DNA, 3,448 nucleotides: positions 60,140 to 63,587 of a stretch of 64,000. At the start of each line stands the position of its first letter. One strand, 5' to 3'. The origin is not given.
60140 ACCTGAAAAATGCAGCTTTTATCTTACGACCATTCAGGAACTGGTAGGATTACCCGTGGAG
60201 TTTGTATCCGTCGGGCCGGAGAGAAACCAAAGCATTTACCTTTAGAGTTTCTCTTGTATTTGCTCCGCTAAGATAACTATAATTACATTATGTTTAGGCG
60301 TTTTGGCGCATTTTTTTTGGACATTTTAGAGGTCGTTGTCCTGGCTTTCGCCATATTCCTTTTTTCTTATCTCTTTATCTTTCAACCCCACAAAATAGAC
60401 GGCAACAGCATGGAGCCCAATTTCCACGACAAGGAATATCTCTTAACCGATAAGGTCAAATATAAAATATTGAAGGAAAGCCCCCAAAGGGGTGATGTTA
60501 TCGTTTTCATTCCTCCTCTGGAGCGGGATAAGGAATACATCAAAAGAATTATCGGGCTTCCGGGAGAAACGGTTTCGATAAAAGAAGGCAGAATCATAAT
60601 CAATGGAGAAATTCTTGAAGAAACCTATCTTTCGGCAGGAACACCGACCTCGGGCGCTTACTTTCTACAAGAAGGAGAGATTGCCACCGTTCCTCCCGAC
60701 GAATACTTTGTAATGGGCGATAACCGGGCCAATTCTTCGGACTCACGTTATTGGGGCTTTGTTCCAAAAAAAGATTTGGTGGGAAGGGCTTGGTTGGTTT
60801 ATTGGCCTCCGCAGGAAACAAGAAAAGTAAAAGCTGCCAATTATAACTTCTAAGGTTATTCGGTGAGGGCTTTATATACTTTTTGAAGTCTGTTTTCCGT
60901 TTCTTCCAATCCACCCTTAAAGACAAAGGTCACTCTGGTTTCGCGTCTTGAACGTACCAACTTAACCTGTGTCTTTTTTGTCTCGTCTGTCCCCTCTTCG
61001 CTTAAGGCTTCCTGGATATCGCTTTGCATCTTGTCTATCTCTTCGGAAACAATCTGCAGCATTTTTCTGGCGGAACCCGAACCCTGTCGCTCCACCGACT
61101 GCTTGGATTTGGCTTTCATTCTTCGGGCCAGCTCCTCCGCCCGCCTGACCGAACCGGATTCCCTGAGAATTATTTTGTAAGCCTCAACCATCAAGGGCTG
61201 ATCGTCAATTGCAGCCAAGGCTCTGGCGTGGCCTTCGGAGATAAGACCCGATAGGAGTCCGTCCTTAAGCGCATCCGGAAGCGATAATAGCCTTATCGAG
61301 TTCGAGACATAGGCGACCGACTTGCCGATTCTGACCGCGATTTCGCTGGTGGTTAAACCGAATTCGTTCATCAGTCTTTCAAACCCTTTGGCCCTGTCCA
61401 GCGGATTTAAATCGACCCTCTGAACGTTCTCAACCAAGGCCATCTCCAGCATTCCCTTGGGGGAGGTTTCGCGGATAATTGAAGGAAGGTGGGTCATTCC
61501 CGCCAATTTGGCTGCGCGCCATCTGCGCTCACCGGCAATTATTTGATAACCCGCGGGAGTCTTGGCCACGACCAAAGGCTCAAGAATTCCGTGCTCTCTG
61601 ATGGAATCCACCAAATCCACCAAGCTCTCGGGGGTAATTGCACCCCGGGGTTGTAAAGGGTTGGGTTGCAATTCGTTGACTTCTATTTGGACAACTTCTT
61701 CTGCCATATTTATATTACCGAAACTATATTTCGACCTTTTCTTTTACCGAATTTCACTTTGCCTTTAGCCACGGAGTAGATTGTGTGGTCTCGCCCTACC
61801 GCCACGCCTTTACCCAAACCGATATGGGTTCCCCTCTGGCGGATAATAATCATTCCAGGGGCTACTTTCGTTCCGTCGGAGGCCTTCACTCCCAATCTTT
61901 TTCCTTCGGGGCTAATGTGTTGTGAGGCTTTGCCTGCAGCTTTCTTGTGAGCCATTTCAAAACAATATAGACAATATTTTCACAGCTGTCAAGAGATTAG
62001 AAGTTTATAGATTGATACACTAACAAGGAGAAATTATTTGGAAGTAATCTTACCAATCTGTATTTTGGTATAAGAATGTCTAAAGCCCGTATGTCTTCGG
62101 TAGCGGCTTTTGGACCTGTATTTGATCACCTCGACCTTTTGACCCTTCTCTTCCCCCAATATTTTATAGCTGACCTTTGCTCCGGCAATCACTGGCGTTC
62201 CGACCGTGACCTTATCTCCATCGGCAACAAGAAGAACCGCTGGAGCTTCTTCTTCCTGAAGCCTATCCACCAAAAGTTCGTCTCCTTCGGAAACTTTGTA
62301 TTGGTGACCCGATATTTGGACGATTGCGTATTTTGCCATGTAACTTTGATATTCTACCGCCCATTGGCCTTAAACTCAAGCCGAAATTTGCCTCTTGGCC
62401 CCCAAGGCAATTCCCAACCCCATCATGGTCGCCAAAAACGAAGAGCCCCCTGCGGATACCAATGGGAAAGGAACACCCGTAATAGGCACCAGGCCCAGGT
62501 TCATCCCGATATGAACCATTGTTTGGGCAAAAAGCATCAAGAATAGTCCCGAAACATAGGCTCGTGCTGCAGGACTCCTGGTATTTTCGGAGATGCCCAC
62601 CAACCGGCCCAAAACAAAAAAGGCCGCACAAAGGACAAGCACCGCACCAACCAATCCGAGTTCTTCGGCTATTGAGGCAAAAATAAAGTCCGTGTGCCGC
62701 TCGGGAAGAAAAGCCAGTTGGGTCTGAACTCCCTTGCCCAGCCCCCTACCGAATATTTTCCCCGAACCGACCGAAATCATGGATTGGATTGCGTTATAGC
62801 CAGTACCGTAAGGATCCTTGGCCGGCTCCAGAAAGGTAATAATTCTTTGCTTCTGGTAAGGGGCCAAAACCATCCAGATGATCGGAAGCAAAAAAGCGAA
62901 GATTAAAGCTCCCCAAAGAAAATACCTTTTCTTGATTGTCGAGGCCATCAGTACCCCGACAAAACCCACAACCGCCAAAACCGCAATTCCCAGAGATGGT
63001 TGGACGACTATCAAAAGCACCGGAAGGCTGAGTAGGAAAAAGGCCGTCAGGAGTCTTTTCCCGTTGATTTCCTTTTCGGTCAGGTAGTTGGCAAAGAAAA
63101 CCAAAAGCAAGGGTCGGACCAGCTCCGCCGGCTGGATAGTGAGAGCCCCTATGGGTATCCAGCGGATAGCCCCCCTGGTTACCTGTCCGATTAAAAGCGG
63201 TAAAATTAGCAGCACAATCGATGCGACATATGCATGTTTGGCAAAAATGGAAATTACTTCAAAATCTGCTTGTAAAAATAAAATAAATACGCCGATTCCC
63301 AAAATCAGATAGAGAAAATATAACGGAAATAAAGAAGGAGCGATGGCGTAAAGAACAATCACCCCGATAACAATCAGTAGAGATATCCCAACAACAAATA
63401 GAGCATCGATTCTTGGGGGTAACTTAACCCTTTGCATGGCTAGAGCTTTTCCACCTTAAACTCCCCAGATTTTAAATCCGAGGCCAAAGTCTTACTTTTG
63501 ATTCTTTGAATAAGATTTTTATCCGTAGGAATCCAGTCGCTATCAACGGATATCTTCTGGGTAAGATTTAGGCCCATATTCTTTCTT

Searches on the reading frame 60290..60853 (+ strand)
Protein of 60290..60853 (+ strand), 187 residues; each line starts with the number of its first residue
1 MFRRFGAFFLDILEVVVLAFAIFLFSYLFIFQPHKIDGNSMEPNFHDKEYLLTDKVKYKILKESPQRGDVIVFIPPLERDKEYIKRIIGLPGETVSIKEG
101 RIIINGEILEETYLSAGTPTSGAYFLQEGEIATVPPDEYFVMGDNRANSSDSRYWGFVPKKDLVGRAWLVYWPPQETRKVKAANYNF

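Call 78: search_protein_families(library=pfam, proteins=[window:60290-60853:+], max_evalue=0.001)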
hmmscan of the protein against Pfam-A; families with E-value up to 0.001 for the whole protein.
window:60290-60853:+ (187 aa): 1 family
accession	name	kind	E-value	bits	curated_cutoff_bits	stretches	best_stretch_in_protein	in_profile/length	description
PF10502.14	Peptidase_S26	-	1.7e-51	175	22.9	1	11-172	3-168/168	Signal peptidase, peptidase S26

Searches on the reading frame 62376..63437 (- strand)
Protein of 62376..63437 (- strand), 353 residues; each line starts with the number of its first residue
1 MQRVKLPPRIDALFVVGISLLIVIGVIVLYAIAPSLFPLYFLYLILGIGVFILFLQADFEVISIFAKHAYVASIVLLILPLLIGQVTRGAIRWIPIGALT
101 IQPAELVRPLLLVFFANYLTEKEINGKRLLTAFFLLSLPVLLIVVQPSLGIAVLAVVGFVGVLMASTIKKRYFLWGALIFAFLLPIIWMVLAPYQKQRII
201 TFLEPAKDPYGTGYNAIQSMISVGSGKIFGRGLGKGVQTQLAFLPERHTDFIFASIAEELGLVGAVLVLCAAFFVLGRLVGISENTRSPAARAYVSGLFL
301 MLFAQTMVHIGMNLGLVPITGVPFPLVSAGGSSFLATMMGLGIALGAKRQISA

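Call 55: find_encoding_contigs(protein=window:62376-63437:-, flank=10000, max_places=3)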
Protein window:62376-63437:- (353 aa): 2 contigs read that carry it; 1 place shown.
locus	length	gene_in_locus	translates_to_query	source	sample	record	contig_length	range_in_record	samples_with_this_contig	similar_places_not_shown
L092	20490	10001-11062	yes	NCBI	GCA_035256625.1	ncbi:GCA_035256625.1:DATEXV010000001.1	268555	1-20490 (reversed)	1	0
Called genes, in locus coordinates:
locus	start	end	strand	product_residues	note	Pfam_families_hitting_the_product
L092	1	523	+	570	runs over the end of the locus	PF03717:PBP_dimer, PF00905:Transpeptidase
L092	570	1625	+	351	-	PF00953:Glycos_transf_4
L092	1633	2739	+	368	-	PF01098:FTSW_RODA_SPOVE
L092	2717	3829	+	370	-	PF03033:Glyco_transf_28, PF04101:Glyco_tran_28_C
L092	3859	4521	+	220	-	-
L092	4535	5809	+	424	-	PF02491:SHS2_FTSA, PF06723:MreB_Mbl (weak), PF14450:FtsA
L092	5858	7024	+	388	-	PF00091:Tubulin, PF12327:FtsZ_C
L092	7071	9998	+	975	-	PF00133:tRNA-synt_1, PF09334:tRNA-synt_1g (faint), PF08264:Anticodon_1, PF19302:DUF5915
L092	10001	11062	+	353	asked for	PF01098:FTSW_RODA_SPOVE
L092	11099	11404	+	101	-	PF00829:Ribosomal_L21p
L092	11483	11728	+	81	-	PF01016:Ribosomal_L27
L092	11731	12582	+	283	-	PF02195:ParB_N, PF17762:HTH_ParB, PF08535:KorB (weak)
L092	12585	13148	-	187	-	PF10502:Peptidase_S26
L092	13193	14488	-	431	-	PF00709:Adenylsucc_synt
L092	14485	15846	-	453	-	PF00206:Lyase_1, PF08328:ASL_C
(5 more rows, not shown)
